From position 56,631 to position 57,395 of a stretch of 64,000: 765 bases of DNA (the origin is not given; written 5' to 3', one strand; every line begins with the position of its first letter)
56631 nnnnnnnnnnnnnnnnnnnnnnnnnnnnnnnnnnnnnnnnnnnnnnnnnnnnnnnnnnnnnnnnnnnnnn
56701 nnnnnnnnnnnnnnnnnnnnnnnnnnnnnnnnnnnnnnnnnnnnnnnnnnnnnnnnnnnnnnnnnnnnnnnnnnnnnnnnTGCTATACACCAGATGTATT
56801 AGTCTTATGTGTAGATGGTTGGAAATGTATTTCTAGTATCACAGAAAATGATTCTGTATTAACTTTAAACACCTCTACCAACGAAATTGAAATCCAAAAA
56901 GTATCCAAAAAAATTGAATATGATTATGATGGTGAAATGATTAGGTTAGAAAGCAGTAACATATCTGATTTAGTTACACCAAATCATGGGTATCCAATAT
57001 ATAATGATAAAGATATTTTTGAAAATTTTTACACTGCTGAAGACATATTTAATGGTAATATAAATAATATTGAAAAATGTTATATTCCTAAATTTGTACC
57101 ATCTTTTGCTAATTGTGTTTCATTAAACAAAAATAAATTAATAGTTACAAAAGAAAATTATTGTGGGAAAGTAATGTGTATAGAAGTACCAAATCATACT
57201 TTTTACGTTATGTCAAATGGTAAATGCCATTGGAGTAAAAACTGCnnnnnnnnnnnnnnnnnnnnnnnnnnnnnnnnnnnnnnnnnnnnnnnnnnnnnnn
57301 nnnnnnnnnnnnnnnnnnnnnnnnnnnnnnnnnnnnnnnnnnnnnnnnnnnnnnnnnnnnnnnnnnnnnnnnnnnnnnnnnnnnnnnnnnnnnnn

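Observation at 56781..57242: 154-aa mini-intein inserted in a putative morphogenesis protein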

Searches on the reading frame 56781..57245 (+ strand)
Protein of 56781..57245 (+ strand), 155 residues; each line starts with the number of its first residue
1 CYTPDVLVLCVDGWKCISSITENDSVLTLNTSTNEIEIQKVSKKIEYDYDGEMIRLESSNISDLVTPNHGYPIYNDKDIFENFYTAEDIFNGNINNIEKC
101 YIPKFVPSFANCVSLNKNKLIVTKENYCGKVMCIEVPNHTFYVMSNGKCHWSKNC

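Call 3: search_protein_families(library=pfam, proteins=[window:56781-57242:+], max_evalue=1)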
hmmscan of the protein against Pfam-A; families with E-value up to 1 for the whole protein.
window:56781-57242:+ (154 aa): 2 families
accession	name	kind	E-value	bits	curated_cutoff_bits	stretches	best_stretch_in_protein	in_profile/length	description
PF14890.11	Intein_splicing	-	0.00012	22.4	35.8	1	17-94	12-91/155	Intein splicing domain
PF07591.16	PT-HINT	-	0.0025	18.5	27.7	1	7-89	1-81/137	Pretoxin HINT domain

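Call 4: search_protein_families(library=phrogs, proteins=[window:56781-57242:+], max_evalue=0.1)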
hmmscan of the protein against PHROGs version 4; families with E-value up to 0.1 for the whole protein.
window:56781-57242:+ (154 aa): 3 families
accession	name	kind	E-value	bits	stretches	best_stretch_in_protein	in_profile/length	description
phrog_85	-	DNA, RNA and nucleotide metabolism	5.8e-08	32.7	1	1-70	89-157/866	thymidylate synthase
phrog_21587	-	unknown function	0.03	13.4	1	1-80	575-650/706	-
phrog_36001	-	unknown function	0.072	12.2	1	1-73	97-164/715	-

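Call 15: search_protein_families(library=ncbifam, proteins=[window:56781-57242:+], max_evalue=1)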
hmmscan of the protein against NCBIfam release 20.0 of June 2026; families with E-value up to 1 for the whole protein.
window:56781-57242:+ (154 aa): 1 family
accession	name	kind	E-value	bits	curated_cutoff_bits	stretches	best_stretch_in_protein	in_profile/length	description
NF004836.1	PRK06186.1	equivalog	0.15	11.2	260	1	111-144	169-202/228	CTP synthase C-terminal region-related (seleno)protein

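Call 24: search_protein_representatives(protein=window:56781-57242:+)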
Query: 154 residues. Proteins with E-value up to 0.001 (for the whole library): 3874; up to 1e-10: 577; up to 1e-30: 7. The best 150 are listed.
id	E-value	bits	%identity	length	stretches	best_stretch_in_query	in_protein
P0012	1.6e-45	171.6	56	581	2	1-104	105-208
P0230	3.0e-39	151.2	55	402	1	1-154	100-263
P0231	6.7e-39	150.1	31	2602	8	1-70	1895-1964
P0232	6.0e-38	147.0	64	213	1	1-104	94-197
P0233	9.9e-33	130.0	41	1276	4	1-101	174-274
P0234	5.5e-32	127.6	47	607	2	1-104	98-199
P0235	1.0e-30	123.5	46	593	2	7-104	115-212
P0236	1.6e-30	122.8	54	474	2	1-103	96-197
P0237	1.9e-30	122.6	36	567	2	1-105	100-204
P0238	8.1e-30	120.6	44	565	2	1-91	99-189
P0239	1.2e-29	120.0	37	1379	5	1-70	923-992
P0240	4.1e-29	118.3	36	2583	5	1-77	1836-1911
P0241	8.4e-29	117.3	39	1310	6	1-73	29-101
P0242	1.8e-27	113.0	40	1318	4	11-94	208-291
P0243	6.2e-27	111.2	37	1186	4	1-72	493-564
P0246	6.7e-26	107.8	35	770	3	1-95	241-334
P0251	4.8e-25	105.1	33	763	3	1-153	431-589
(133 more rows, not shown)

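Call 26: search_solved_structures(query=A2, max_evalue=1, show_alignments=5)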
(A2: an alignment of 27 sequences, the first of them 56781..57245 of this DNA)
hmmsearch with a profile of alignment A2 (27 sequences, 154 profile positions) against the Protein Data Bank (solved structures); distinct sequences matched with E-value up to 1: 25.
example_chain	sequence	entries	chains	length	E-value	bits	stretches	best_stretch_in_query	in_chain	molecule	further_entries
2jmz_A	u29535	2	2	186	2.1e-06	31.3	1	22-146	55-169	Hypothetical protein MJ0781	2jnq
6zgq_A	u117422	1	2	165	4.5e-05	27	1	7-141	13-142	AceL NrdHF-1-1 Intein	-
7cfv_A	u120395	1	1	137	0.00058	23.4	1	3-69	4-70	Spl DnaX mini-intein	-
2lwy_A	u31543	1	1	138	0.0028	21.2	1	5-75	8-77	BACTERIAL INTEIN-LIKE DOMAIN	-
8r33_A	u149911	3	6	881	0.042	17.3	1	20-67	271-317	PHO90 isoform 1 | Low-affinity phosphate transporter PHO90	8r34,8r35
8ubs_A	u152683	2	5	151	0.064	16.7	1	17-125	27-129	NrdJ-1 | Nrdj-1 intein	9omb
3ifj_A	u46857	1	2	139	0.071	16.6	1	3-43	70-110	Endonuclease PI-MtuI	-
2in9_A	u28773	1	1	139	0.074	16.5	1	3-43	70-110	Endonuclease PI-MtuI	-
2in0_A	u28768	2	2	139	0.074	16.5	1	3-43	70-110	Endonuclease PI-MtuI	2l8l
3igd_A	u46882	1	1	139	0.074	16.5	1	3-43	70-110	Endonuclease PI-MtuI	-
5k08_A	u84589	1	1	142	0.078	16.5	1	3-43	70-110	RecA mini intein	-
5i0a_A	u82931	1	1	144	0.08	16.4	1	3-43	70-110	Intein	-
2in8_A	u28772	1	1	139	0.084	16.3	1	3-43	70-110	Endonuclease PI-MtuI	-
6riz_A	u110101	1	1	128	0.13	15.7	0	116-143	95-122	gp41-1 intein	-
6tyy_A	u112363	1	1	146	0.28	14.6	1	1-93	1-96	Protein hedgehog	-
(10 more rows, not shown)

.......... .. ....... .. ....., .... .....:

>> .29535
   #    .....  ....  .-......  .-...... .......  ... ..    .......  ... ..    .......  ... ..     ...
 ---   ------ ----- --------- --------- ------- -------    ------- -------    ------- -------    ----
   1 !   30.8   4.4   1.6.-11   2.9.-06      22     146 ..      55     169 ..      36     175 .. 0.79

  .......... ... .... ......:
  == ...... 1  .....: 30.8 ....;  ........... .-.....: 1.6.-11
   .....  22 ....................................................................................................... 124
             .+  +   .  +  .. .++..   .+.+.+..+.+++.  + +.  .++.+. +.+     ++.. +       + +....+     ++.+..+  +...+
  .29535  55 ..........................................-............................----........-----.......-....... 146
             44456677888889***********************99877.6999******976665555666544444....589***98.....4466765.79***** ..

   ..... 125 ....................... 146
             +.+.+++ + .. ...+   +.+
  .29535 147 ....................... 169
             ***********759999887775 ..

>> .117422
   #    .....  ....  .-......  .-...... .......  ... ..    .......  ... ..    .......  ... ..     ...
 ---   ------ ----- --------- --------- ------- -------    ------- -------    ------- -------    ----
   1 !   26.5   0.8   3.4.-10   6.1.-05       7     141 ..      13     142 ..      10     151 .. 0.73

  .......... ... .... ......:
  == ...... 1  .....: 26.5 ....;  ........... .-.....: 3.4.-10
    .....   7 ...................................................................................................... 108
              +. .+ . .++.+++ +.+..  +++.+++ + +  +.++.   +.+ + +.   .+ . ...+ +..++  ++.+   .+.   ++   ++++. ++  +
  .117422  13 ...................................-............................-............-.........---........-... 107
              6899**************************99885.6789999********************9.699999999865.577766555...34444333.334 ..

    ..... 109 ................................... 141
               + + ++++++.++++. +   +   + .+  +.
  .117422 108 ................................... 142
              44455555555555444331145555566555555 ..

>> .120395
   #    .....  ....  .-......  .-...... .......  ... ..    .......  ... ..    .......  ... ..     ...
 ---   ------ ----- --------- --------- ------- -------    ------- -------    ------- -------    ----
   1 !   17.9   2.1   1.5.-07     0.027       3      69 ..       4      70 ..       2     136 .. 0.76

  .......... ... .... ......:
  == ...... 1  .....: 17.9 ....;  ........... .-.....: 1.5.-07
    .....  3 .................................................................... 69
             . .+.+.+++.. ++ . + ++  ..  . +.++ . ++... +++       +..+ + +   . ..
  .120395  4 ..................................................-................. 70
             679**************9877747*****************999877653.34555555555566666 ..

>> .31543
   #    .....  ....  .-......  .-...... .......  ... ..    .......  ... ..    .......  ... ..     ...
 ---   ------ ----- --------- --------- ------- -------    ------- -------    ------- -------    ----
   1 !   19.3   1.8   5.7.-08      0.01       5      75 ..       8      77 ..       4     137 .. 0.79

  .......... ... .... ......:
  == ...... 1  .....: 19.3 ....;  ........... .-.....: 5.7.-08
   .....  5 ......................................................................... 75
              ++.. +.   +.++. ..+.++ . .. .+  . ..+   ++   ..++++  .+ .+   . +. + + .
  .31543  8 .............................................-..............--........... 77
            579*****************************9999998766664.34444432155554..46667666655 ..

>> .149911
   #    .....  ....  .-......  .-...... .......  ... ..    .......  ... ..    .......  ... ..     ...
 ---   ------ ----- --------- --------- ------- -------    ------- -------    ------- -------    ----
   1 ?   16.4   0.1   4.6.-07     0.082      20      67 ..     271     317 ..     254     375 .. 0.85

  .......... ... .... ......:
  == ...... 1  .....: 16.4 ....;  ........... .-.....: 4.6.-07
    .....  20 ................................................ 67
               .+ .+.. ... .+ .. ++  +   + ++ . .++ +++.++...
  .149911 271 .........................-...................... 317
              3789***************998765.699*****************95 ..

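Call 35: predict_structure(alignment_id=A2)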
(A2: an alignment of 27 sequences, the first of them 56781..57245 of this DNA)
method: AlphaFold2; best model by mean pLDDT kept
length: 155 residues; sequences in the alignment: 27
mean_pLDDT: 96.4   pTM: 0.90
mean pLDDT of the five models: 96.4, 95.3, 95.3, 94.8, 94.4
residues with pLDDT >= 90: 145; 70-90: 10; 50-70: 0; < 50: 0
segments of 3 or more residues with pLDDT < 50: none
pLDDT, mean of each block of 10 residues (from residue 1): 98 98 97 95 98 98 98 97 98 96 90 95 98 93 98 94
secondary structure, 60 per line:
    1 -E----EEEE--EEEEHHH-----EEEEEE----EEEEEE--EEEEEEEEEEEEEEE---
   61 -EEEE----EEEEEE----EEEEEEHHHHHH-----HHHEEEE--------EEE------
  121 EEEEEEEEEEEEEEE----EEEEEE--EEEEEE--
elements in order: E7-10 E13-16 E25-30 E35-40 E43-57 E62-65 E70-75 E80-85 H86-91 E100-103 E112-114 E121-135 E140-145 E148-153

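Call 38: fold_search(model_id=the predicted structure, library=pdb)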
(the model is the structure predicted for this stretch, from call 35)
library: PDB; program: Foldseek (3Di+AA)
matches with E <= 10: 335; with E <= 0.001: 35
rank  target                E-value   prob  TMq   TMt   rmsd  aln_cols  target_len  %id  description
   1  6zgq_A                5.6e-08  1.00  0.81  0.82   3.4       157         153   18  AceL NrdHF class 3 split intein GSH linked splice inactive variant - C124A, N146A (released 2020-09-16)
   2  6zgq_B                1.1e-07  1.00  0.81  0.81   3.4       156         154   18  AceL NrdHF class 3 split intein GSH linked splice inactive variant - C124A, N146A (released 2020-09-16)
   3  6y75_B                2.0e-06  1.00  0.66  0.68   4.4       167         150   11  BIL2 domain from T.thermophila BUBL1 locus (C1A-N143A) (released 2021-02-03)
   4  2lwy_MODEL_1_A        3.1e-06  1.00  0.65  0.73   4.7       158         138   16  Solution Structure of Bacterial Intein-Like domain from Clostridium thermocellum (released 2013-05-08)
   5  6tmm_BBB              3.5e-06  1.00  0.65  0.65   4.2       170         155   12  BIL2 domain from T.thermophila BUBL1 locus (C1A-N143A) (released 2020-12-16)
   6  6mwy_A                3.5e-06  1.00  0.58  0.63   5.9       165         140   16  The Prp8 intein of Cryptococcus gattii (released 2019-11-06)
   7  6y75_A                5.7e-06  1.00  0.66  0.67   4.5       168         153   11  BIL2 domain from T.thermophila BUBL1 locus (C1A-N143A) (released 2021-02-03)
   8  6tmm_AAA              7.4e-06  1.00  0.66  0.65   3.7       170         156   12  BIL2 domain from T.thermophila BUBL1 locus (C1A-N143A) (released 2020-12-16)
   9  6mx6_A                1.7e-05  1.00  0.55  0.59   6.0       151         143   14  The Prp8 intein of Cryptococcus neoformans (released 2019-10-23)
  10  9hth_A                4.5e-05  1.00  0.71  0.66   3.6       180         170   12  Crystal structure of the fused, cysteine-less Aes123 PolB1 split intein (with S1A, N159A mutations) (released 2025-05-07)
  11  9hth_B                4.7e-05  1.00  0.72  0.65   3.5       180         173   12  Crystal structure of the fused, cysteine-less Aes123 PolB1 split intein (with S1A, N159A mutations) (released 2025-05-07)
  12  1at0                  5.0e-05  1.00  0.69  0.73   4.0       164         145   16  17-kDA fragment of hedgehog C-terminal autoprocessing domain (released 1997-11-12)
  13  2lqm_MODEL_1_A        1.1e-04  1.00  0.60  0.54   6.3       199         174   14  Solution Structures of RadA intein from Pyrococcus horikoshii (released 2012-05-16)
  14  1mi8                  1.2e-04  1.00  0.67  0.73   3.7       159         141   14  2.0 Angstrom crystal structure of a DnaB intein from Synechocystis sp. PCC 6803 (released 2003-08-19)
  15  6bs8_A                1.4e-04  1.00  0.58  0.69   4.7       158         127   10  The class 3 DnaB intein from Mycobacterium smegmatis (released 2018-11-21)
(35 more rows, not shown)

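Call 58: search_dna_similar(query=window:56781-57245:+, collection=phages, mode=protein, max_rows=40, max_evalue=0.001)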
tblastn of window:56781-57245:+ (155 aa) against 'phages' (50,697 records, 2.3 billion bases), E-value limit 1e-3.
Records with a match: 112; places in all: 113; records where one place covers at least 80% of the query: 0.
Best place of each record, by identity: <60% 112.
By first word of the organism name: Mycobacterium 89; Salmonella 6; Pectobacterium 4; uncultured 2; Shigella 2; Corynebacterium 2; Brevibacterium 2; Caudovirales 1; EBPR 1; Escherichia 1; and 2 more.
By host as written in the record: Mycobacterium smegmatis mc2 155 69; Mycobacterium smegmatis mc#155 16; - 5; Shigella sonnei 2; Salmonella enterica subsp. enterica serovar Typhimurium 2; Salmonella sp. 2; Brevibacterium fuscum NRRL B-14687 SEA 2; Pectobacterium atrosepticum SCRI1043 2; and 12 more.
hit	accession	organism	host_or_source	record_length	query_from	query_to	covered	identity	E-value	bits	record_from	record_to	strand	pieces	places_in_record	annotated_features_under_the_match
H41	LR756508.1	uncultured phage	metagenomic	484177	8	104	63%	33.3%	3e-8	57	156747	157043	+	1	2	record has no annotation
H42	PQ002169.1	Salmonella phage vB_Sen_SG_WM_RUS_R2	Salmonella enterica subsp. enterica ...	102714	1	79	51%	37.3%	2e-7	55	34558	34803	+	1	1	NrdA-like aerobic NDP reductase large subunit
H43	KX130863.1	Shigella phage SHSML-45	Shigella sonnei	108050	1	79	51%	37.3%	2e-7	55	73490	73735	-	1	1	ribonucleotide reductase of class Ia (aerobic) alpha subunit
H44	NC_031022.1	Shigella phage SHSML-45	Shigella sonnei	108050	1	79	51%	37.3%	2e-7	55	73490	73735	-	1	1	ribonucleoside-diphosphate reductase large subunit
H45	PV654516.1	Salmonella phage vB_SLGBLB0002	Salmonella enterica subsp. enterica ...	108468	1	79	51%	37.3%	2e-7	55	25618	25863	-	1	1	hypothetical protein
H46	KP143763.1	Salmonella phage Shivani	Salmonella enterica subsp. enterica ...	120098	1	79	51%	37.3%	2e-7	55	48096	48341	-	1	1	ribonucleoside-diphosphate reductase, alpha subunit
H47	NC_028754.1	Salmonella phage Shivani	Salmonella enterica subsp. enterica ...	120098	1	79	51%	37.3%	2e-7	55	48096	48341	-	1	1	ribonucleoside-diphosphate reductase large subunit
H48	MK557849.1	Caudovirales GX15bay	mangrove soil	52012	1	107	69%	26.4%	2e-6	52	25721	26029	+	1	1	portal protein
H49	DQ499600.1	Corynebacterium phage P1201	-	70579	1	69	45%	40.6%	4e-9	60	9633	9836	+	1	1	putative thymidylate synthase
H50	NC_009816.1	Corynebacterium phage P1201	Corynebacterium glutamicum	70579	1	69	45%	40.6%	4e-9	60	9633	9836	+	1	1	thymidylate synthase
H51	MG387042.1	Salmonella phage SP3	Salmonella sp.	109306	1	69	45%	40.6%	1e-6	52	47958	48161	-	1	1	ribonucleotide reductase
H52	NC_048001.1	Salmonella phage SP3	Salmonella sp.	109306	1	69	45%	40.6%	1e-6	52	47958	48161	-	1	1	ribonucleoside-diphosphate reductase large subunit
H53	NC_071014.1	Brevibacterium phage Cantare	Brevibacterium fuscum NRRL B-14687 SEA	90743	1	77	50%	35.9%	1e-6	52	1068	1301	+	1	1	3: terminase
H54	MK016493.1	Brevibacterium phage Cantare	Brevibacterium fuscum NRRL B-14687 SEA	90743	1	77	50%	35.9%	1e-6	52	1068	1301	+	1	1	3: terminase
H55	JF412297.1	EBPR siphovirus 2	-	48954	1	69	45%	39.1%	1e-10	64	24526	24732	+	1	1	gp50: methylase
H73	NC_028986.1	Mycobacterium phage Alice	Mycobacterium smegmatis mc2 155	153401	1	69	45%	33.3%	1e-4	47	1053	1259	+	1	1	3: nucleotidyltransferase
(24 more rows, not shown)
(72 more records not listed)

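Call 60: get_annotated_region(hit=H73, flank=2000)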
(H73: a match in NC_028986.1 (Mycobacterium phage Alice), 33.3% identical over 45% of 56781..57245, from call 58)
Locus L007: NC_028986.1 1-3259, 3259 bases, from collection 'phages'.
description: Mycobacterium phage Alice, complete sequence.
organism: Mycobacterium phage Alice (NCBI taxid 1034128)
taxonomy: Viruses; Duplodnaviria; Heunggongvirae; Uroviricota; Caudoviricetes; Ceeclamvirinae; Bixzunavirus; Bixzunavirus alice
host: Mycobacterium smegmatis mc2 155; source: soil; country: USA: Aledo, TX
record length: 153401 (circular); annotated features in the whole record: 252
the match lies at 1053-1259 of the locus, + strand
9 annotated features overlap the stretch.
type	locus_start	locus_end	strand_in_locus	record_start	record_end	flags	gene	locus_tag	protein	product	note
CDS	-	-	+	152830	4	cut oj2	252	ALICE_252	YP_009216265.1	hypothetical protein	gp252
CDS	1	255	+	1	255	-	1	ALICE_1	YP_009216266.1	hypothetical protein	gp1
CDS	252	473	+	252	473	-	2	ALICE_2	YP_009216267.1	hypothetical protein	gp2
CDS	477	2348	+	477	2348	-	3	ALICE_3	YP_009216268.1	nucleotidyltransferase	gp3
CDS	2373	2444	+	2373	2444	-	4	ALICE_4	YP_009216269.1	hypothetical protein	gp4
CDS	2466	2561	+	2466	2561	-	5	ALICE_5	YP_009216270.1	hypothetical protein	gp5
CDS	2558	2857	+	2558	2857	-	6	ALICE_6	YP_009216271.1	hypothetical protein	gp6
CDS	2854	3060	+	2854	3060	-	7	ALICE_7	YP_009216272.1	hypothetical protein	gp7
CDS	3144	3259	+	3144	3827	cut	8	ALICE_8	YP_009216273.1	hypothetical protein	gp8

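Call 61: get_annotated_region(hit=H47, flank=2500)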
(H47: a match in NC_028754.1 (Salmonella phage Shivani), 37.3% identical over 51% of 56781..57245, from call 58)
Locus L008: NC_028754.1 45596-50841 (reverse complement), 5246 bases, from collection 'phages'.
description: Salmonella phage Shivani, complete genome.
organism: Salmonella phage Shivani (NCBI taxid 1572715)
taxonomy: Viruses; Duplodnaviria; Heunggongvirae; Uroviricota; Caudoviricetes; Demerecviridae; Markadamsvirinae; Tequintavirus; Tequintavirus shivani
host: Salmonella enterica subsp. enterica serovar Typhimurium; source: -; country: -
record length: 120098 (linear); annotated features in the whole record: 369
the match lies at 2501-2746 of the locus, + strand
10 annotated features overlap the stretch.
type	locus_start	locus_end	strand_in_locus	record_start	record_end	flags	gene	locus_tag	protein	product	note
CDS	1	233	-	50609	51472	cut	-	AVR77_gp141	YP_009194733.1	endonuclease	-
regulatory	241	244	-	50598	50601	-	-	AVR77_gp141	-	ribosome_binding_site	-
regulatory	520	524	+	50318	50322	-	-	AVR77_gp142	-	ribosome_binding_site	-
CDS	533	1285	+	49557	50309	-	-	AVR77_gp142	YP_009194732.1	PhoH-like phosphate starvation-inducible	nucleoside triphosphate hydrolase domain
regulatory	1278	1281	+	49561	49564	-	-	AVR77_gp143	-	ribosome_binding_site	-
CDS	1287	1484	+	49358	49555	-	-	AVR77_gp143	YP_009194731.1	tail length tape measure protein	-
regulatory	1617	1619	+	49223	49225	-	-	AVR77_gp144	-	ribosome_binding_site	-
CDS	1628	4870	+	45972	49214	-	-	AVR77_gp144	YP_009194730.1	ribonucleoside-diphosphate reductase large subunit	contains intein splice site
regulatory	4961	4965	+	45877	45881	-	-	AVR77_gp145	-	ribosome_binding_site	-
CDS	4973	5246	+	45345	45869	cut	-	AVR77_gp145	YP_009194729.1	HNH homing endonuclease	-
